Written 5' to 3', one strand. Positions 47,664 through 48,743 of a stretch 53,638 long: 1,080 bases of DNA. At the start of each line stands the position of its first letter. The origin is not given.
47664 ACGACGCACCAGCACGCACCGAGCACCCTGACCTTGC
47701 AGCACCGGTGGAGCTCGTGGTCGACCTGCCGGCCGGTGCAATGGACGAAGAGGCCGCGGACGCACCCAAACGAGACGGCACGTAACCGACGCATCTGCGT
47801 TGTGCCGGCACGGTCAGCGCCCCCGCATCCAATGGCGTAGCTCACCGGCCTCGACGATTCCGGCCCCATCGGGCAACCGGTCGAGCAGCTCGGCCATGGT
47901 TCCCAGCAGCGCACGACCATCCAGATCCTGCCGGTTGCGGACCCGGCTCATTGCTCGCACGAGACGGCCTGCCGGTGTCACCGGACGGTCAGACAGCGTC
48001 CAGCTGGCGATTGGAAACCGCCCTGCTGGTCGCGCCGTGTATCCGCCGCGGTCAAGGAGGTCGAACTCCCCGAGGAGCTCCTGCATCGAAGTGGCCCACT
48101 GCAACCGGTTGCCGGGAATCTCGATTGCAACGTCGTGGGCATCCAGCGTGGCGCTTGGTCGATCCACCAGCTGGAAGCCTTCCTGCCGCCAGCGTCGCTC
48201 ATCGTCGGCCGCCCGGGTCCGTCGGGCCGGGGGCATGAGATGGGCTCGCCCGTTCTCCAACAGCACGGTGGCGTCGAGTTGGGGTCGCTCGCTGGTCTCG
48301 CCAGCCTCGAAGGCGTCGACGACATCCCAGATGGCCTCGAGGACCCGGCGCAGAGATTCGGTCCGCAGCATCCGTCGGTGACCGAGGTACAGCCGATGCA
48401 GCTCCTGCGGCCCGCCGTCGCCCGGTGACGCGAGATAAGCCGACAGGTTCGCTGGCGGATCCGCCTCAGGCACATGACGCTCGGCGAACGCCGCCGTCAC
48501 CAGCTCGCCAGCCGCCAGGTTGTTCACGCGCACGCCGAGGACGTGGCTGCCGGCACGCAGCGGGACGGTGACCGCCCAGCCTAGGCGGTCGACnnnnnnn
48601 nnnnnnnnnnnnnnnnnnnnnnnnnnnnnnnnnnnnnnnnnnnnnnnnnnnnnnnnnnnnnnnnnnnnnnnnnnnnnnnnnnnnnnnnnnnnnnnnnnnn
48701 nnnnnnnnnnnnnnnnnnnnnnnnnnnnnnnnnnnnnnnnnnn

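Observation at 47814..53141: Orphan RRE cassette (two PqqD-like proteins, an NTP_transf_5 nucleotidyltransferase and a possible P-loop-less HprK-like protein) built into a tyrosine-kinase / glycosyltransferase operon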

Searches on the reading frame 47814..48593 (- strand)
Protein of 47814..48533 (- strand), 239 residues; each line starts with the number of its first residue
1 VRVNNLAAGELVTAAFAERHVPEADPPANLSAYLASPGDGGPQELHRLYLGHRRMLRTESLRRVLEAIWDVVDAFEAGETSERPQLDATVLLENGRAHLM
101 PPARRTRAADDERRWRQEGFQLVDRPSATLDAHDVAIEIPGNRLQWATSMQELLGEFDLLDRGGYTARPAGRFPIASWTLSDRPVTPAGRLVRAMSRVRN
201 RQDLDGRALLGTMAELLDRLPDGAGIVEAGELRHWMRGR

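Call 3: search_protein_families(library=pfam, proteins=[window:47814-48533:-], max_evalue=0.1)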
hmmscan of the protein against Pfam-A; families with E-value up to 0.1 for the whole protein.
window:47814-48533:- (239 aa): 0 families

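Call 4: search_protein_families(library=ncbifam, proteins=[window:47814-48533:-], max_evalue=0.1)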
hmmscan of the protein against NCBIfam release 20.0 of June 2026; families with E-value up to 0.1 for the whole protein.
window:47814-48533:- (239 aa): 0 families

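Call 8: find_homologous_proteins(query=window:47814-48533:-, max_evalue=0.001)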
Query window:47814-48533:- (239 aa): 4 proteins with E <= 0.001 among 5533 candidates.
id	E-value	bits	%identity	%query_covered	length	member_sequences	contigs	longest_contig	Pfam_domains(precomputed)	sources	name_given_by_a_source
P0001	2.6e-85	304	100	59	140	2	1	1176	-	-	-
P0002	1.3e-58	216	48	99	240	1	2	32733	-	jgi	jgi:hypothetical protein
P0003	1.1e-38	151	41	92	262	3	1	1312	-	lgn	-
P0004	2.6e-37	147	37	97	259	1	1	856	-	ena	-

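Call 9: find_encoding_contigs(protein=P0002, flank=10000, max_places=4)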
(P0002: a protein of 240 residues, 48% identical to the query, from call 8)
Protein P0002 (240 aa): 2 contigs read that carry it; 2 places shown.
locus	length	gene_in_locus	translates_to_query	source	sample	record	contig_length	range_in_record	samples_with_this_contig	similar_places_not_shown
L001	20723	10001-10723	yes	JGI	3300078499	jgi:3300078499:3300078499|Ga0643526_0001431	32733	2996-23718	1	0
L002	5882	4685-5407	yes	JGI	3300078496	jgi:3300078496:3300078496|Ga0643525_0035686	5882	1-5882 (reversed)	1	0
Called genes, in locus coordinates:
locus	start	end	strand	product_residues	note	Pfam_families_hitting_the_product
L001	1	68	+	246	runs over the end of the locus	PF27764:PDF1_C (faint)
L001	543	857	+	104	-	PF05402:PqqD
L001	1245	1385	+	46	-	-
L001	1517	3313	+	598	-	PF13522:GATase_6 (weak), PF13537:GATase_7, PF00733:Asn_synthase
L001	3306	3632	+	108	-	PF05402:PqqD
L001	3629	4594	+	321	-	-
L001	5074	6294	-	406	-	PF14907:NTP_transf_5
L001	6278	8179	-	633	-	PF00005:ABC_tran, PF02463:SMC_N (weak), PF13304:AAA_21 (faint)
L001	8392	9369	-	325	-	-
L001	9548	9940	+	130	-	PF05402:PqqD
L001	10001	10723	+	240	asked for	-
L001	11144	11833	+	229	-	PF00072:Response_reg (faint), PF08281:Sigma70_r4_2 (weak), PF00196:GerE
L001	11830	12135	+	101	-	PF05402:PqqD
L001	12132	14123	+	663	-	PF13727:CoA_binding_3, PF13460:NAD_binding_10 (faint), PF01073:3Beta_HSD, PF01370:Epimerase, PF02719:Polysacc_synt_2, PF04321:RmlD_sub_bind, PF16363:GDP_Man_Dehyd, PF07993:NAD_binding_4 (faint)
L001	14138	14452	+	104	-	-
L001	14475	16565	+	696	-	PF13196:DUF4012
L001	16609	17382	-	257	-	PF01451:LMWPc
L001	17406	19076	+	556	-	PF01656:CbiA, PF10609:ParA (faint), PF13614:AAA_31 (faint)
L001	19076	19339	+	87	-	PF05402:PqqD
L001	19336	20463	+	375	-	PF14907:NTP_transf_5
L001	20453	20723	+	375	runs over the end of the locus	PF13439:Glyco_transf_4, PF13579:Glyco_trans_4_4, PF00534:Glycos_transf_1, PF13692:Glyco_trans_1_4, PF13524:Glyco_trans_1_2 (weak)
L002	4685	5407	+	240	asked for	-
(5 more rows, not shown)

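Call 16: search_protein_families(library=ncbifam, proteins=[L001:3629-4594:+, L001:8392-9369:-, L001:1517-3313:+, L001:5074-6294:-, L001:9548-9940:+, L001:543-857:+, L001:3306-3632:+, L001:11830-12135:+, L001:1245-1385:+, L001:14138-14452:+], max_evalue=0.1)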
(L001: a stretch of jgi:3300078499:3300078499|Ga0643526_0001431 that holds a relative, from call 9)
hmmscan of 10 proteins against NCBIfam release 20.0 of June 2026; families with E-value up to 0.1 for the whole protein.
L001:3629-4594:+ (321 aa): 5 families
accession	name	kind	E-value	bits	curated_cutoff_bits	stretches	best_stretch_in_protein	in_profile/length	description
TIGR04352.1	HprK_rel_A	equivalog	1.4e-11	44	200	1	122-185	83-146/280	HprK-related kinase A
TIGR04249.1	SCM_chp_ScmC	equivalog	0.0084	15.5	125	1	130-167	120-157/292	SynChlorMet cassette protein ScmC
TIGR04355.1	HprK_rel_B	hypoth_equivalog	0.012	14.8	200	1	130-187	139-196/351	HprK-related kinase B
NF003883.0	PRK05428.2-1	equivalog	0.063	12.7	252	1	137-186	17-66/189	HPr kinase/phosphorylase-related protein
NF004527.0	PRK05874.1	equivalog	0.07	12.7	308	1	280-319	85-124/218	L-fuculose-phosphate aldolase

L001:8392-9369:- (325 aa): 4 families
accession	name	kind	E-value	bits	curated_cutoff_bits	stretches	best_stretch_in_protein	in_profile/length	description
TIGR04352.1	HprK_rel_A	equivalog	1.6e-21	76.6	200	1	106-300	78-275/280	HprK-related kinase A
TIGR04355.1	HprK_rel_B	hypoth_equivalog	0.00011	21.4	200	1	110-176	128-195/351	HprK-related kinase B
TIGR00679.1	hpr-ser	equivalog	0.0057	15.9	240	1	115-174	121-180/300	HPr(Ser) kinase/phosphatase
TIGR00150.1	T6A_YjeE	equivalog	0.088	12.7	60.1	0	137-159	22-44/135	tRNA (adenosine(37)-N6)-threonylcarbamoyltransferase complex ATPase subunit type 1 TsaE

L001:1517-3313:+ (598 aa): 9 families
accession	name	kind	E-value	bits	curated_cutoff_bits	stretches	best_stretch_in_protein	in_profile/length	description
NF033535.1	lass_lactam_cya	exception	5.7e-39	134.2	525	2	69-391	77-402/668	lasso peptide isopeptide bond-forming cyclase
TIGR01536.1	asn_synth_AEB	equivalog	2e-36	126.1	267.1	1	13-534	15-517/517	asparagine synthase (glutamine-hydrolyzing)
TIGR03108.1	eps_aminotran_1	hypoth_equivalog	4.1e-25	88.5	816.9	1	13-303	15-311/628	XrtA/PEP-CTERM system amidotransferase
TIGR03104.1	trio_amidotrans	equivalog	1.8e-24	85.9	570.1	2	46-268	53-283/589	N-acetylglutaminylglutamine amidotransferase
NF033561.1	macrolact_Ik_Al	subfamily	2.2e-12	46.4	300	1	91-571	59-532/561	albusnodin/ikarugamycin family macrolactam cyclase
NF006949.0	PRK09431.1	equivalog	2.6e-08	32.9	499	1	35-156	45-166/554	asparagine synthase B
NF002048.0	PRK00876.1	subfamily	0.0069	15.2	313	1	223-296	15-83/330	NAD(+) synthase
TIGR01134.1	purF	equivalog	0.0086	15.5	350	1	59-152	93-196/432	amidophosphoribosyltransferase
NF010587.0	PRK13980.1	equivalog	0.044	13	255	1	236-268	23-54/267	NAD+ synthase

L001:5074-6294:- (406 aa): 0 families

L001:9548-9940:+ (130 aa): 6 families
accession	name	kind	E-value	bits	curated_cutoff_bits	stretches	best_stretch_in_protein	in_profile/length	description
NF033530.1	lasso_PqqD_Strm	exception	4.9e-08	33.1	70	1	22-96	3-77/78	lasso peptide biosynthesis PqqD family chaperone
TIGR03859.1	PQQ_PqqD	equivalog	2.6e-06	27.2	46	1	42-93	26-76/81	pyrroloquinoline quinone biosynthesis peptide chaperone PqqD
TIGR04353.1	PqqD_rel_X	equivalog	0.00035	21.5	35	1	28-84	1-60/74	HPr-rel-A system PqqD family peptide chaperone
TIGR04302.1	geo_PqqD_fam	equivalog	0.0051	17.2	100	1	9-95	16-98/102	GeoRSP system PqqD family peptide chaperone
NF010499.0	PRK13918.1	equivalog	0.01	15.4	274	1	38-90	128-179/205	CRP/FNR family transcriptional regulator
NF033536.1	lasso_PqqD_Bac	exception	0.079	13.1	80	1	26-94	15-83/88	lasso peptide biosynthesis PqqD family chaperone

L001:543-857:+ (104 aa): 8 families
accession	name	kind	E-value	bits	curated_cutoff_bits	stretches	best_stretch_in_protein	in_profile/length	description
NF033530.1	lasso_PqqD_Strm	exception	2.4e-13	50.1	70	1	25-100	2-77/78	lasso peptide biosynthesis PqqD family chaperone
NF033536.1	lasso_PqqD_Bac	exception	6e-09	35.9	80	1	22-102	7-87/88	lasso peptide biosynthesis PqqD family chaperone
TIGR04248.1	SCM_PqqD_rel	equivalog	4.9e-07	29.9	100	1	27-97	7-77/84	SynChlorMet cassette protein ScmD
TIGR03859.1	PQQ_PqqD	equivalog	1.9e-06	27.6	46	1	44-102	24-81/81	pyrroloquinoline quinone biosynthesis peptide chaperone PqqD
TIGR04353.1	PqqD_rel_X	equivalog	4.4e-06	27.5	35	1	32-101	1-73/74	HPr-rel-A system PqqD family peptide chaperone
TIGR04302.1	geo_PqqD_fam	equivalog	5.3e-05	23.6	100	1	49-97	49-96/102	GeoRSP system PqqD family peptide chaperone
NF050069.2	PqqD_rel_WgkC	exception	0.0011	19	110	1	26-97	11-82/103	PqqD family peptide maturation chaperone WgkC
NF002535.0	PRK02079.1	equivalog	0.031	14.1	101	1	47-100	36-88/92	pyrroloquinoline quinone biosynthesis peptide chaperone PqqD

L001:3306-3632:+ (108 aa): 4 families
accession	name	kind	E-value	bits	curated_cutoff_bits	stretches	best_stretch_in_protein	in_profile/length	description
TIGR04248.1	SCM_PqqD_rel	equivalog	6.5e-07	29.5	100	1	30-93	17-80/84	SynChlorMet cassette protein ScmD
NF033536.1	lasso_PqqD_Bac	exception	1.3e-06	28.5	80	1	29-95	21-87/88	lasso peptide biosynthesis PqqD family chaperone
NF033530.1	lasso_PqqD_Strm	exception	4.4e-06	26.8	70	1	25-93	9-77/78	lasso peptide biosynthesis PqqD family chaperone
TIGR03859.1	PQQ_PqqD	equivalog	0.064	13.1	46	1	42-94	29-80/81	pyrroloquinoline quinone biosynthesis peptide chaperone PqqD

L001:11830-12135:+ (101 aa): 7 families
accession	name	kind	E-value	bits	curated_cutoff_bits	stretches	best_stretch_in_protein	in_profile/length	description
TIGR03859.1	PQQ_PqqD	equivalog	1.6e-08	34.3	46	1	13-89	5-80/81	pyrroloquinoline quinone biosynthesis peptide chaperone PqqD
TIGR04248.1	SCM_PqqD_rel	equivalog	1.2e-06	28.6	100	1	14-81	5-73/84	SynChlorMet cassette protein ScmD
NF033530.1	lasso_PqqD_Strm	exception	6.8e-06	26.2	70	1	30-88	19-77/78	lasso peptide biosynthesis PqqD family chaperone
NF033536.1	lasso_PqqD_Bac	exception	0.00022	21.3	80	1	39-89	36-86/88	lasso peptide biosynthesis PqqD family chaperone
TIGR04353.1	PqqD_rel_X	equivalog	0.00034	21.5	35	1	34-86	15-70/74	HPr-rel-A system PqqD family peptide chaperone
TIGR04302.1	geo_PqqD_fam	equivalog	0.002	18.5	100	1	36-86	48-97/102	GeoRSP system PqqD family peptide chaperone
NF002535.0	PRK02079.1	equivalog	0.036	13.9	101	1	35-86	36-86/92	pyrroloquinoline quinone biosynthesis peptide chaperone PqqD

L001:1245-1385:+ (46 aa): 0 families

L001:14138-14452:+ (104 aa): 5 families
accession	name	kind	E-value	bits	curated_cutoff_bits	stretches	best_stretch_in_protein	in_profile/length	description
TIGR01167.1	LPXTG_anchor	domain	0.001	19.6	15.9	1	71-98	2-30/34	LPXTG cell wall anchor domain-containing protein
NF033902.0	iso_D2_wall_anc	subfamily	0.0071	15.2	95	1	40-97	477-537/540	SpaH/EbpB family LPXTG-anchored major pilin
NF038392.1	div_DrpB_YedR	equivalog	0.012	15.9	50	0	3-20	53-70/86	cell division protein DrpB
NF008871.0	PRK11907.1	equivalog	0.059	11.5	1266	1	56-95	768-808/814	bifunctional 2',3'-cyclic-nucleotide 2'-phosphodiesterase/3'-nucleotidase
NF053819.1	EF0750_LPXTG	subfamily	0.065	13.8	47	0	1-93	1-96/105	EF2685/EF0750 family sortase-dependent surface protein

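Call 30: search_solved_structures(query=A1, max_evalue=10, show_alignments=2)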
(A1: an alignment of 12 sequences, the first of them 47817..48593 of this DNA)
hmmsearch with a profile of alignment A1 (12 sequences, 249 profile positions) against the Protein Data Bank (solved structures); distinct sequences matched with E-value up to 10: 0.

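Call 33: find_homologous_proteins(query=A1, max_evalue=0.001)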
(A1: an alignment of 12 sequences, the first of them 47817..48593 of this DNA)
Query A1 (12 sequences) (259 aa, profile of the alignment): 18 proteins with E <= 0.001 among 8000 candidates.
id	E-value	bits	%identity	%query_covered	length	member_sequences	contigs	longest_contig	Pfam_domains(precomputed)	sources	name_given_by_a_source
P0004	1.6e-87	311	41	98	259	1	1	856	-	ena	-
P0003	4.4e-87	310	45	93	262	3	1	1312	-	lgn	-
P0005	2.3e-66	242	46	93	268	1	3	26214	-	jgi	jgi:hypothetical protein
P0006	3.6e-64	235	30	32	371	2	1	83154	PF05402.19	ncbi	-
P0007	4.9e-60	221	-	-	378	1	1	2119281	PF05402.19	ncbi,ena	-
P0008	9.9e-60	220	47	98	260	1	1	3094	-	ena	-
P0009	6.7e-58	214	47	92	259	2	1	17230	-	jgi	jgi:hypothetical protein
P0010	1.2e-57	214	46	95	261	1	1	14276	-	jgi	jgi:hypothetical protein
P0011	6.9e-57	211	46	93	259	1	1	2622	-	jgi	jgi:hypothetical protein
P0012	7.8e-56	208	45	95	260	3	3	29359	-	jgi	jgi:hypothetical protein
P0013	1.4e-53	200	41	100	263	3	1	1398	-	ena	-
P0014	2.4e-49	186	43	80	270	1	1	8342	-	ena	-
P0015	2.9e-49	186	33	21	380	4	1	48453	PF05402.19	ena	-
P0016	7.0e-47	178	42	92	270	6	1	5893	-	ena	-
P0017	1.9e-44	170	35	32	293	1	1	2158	-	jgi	jgi:hypothetical protein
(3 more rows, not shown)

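Call 37: find_encoding_contigs(protein=P0005, flank=10000, max_places=2)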
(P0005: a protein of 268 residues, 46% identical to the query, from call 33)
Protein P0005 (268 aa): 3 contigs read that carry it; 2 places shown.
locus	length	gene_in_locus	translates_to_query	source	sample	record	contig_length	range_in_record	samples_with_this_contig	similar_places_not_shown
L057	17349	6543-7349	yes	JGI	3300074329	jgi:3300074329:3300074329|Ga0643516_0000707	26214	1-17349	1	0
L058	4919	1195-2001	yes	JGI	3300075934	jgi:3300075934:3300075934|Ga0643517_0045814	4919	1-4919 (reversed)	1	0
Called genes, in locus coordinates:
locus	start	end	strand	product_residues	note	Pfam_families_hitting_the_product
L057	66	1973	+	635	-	PF13727:CoA_binding_3, PF01073:3Beta_HSD, PF01370:Epimerase, PF02719:Polysacc_synt_2, PF04321:RmlD_sub_bind, PF07993:NAD_binding_4 (faint), PF16363:GDP_Man_Dehyd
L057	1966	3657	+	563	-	PF01656:CbiA (weak), PF10609:ParA (weak), PF13614:AAA_31 (weak)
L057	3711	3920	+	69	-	PF05402:PqqD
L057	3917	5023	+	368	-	PF14907:NTP_transf_5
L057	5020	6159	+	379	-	PF13439:Glyco_transf_4, PF13579:Glyco_trans_4_4, PF00534:Glycos_transf_1, PF13692:Glyco_trans_1_4, PF13524:Glyco_trans_1_2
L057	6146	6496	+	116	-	PF05402:PqqD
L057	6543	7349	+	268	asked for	-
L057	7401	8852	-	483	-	-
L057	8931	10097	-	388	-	PF04464:Glyphos_transf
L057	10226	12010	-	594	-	PF00664:ABC_membrane, PF00005:ABC_tran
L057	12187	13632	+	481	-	-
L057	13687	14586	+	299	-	-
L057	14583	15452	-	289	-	PF03102:NeuB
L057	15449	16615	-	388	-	PF02348:CTP_transf_3, PF12804:NTP_transf_3, PF00702:Hydrolase (faint), PF08282:Hydrolase_3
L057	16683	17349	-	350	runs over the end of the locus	PF04230:PS_pyruv_trans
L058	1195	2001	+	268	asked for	-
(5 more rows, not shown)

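Call 38: find_encoding_contigs(protein=P0012, flank=10000, max_places=2)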
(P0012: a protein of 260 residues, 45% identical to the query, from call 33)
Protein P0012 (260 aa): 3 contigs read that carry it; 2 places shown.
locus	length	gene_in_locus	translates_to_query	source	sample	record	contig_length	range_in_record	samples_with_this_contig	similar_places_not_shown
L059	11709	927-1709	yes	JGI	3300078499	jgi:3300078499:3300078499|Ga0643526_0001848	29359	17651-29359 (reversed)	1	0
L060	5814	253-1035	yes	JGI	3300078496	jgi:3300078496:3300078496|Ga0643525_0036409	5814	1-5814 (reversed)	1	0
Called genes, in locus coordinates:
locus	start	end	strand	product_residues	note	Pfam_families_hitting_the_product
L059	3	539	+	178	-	?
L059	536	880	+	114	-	PF05402:PqqD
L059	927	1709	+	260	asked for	-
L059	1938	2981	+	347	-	PF04932:Wzy_C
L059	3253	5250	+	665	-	PF13727:CoA_binding_3, PF00899:ThiF (faint), PF01073:3Beta_HSD, PF01370:Epimerase, PF02719:Polysacc_synt_2, PF04321:RmlD_sub_bind, PF13460:NAD_binding_10 (weak), PF16363:GDP_Man_Dehyd, +2 more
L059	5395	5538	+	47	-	-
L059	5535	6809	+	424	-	-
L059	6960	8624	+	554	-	PF01656:CbiA, PF10609:ParA (weak), PF13614:AAA_31 (faint)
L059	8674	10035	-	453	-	-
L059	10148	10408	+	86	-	-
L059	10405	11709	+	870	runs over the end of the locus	PF24606:CEMIP_beta-hel (faint)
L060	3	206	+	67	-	PF05402:PqqD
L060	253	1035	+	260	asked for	-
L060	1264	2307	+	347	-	PF04932:Wzy_C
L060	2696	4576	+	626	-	PF13727:CoA_binding_3, PF00899:ThiF (faint), PF01073:3Beta_HSD, PF01370:Epimerase, PF02719:Polysacc_synt_2, PF04321:RmlD_sub_bind, PF13460:NAD_binding_10 (weak), PF16363:GDP_Man_Dehyd, +3 more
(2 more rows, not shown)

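Call 43: predict_structure(alignment_id=A2)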
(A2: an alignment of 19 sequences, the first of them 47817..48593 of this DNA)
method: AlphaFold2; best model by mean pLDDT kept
length: 259 residues; sequences in the alignment: 19
mean_pLDDT: 91.3   pTM: 0.89
mean pLDDT of the five models: 91.3, 91.0, 90.5, 90.4, 90.1
residues with pLDDT >= 90: 205; 70-90: 44; 50-70: 10; < 50: 0
segments of 3 or more residues with pLDDT < 50: none
pLDDT, mean of each block of 10 residues (from residue 1): 79 96 93 94 92 83 88 93 94 95 96 97 95 94 96 95 80 80 80 97 93 96 93 95 89 92
secondary structure, 60 per line:
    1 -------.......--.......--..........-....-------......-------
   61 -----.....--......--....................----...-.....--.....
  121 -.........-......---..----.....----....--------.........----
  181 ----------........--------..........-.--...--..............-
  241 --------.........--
elements in order: E8-14 E17-23 H26-35 E48-53 E66-70 E73-78 H81-100 E105-107 E109-113 E116-120 H122-130 H132-137 E147-151 E156-159 H168-176 E191-198 H207-216 H226-239 H249-257
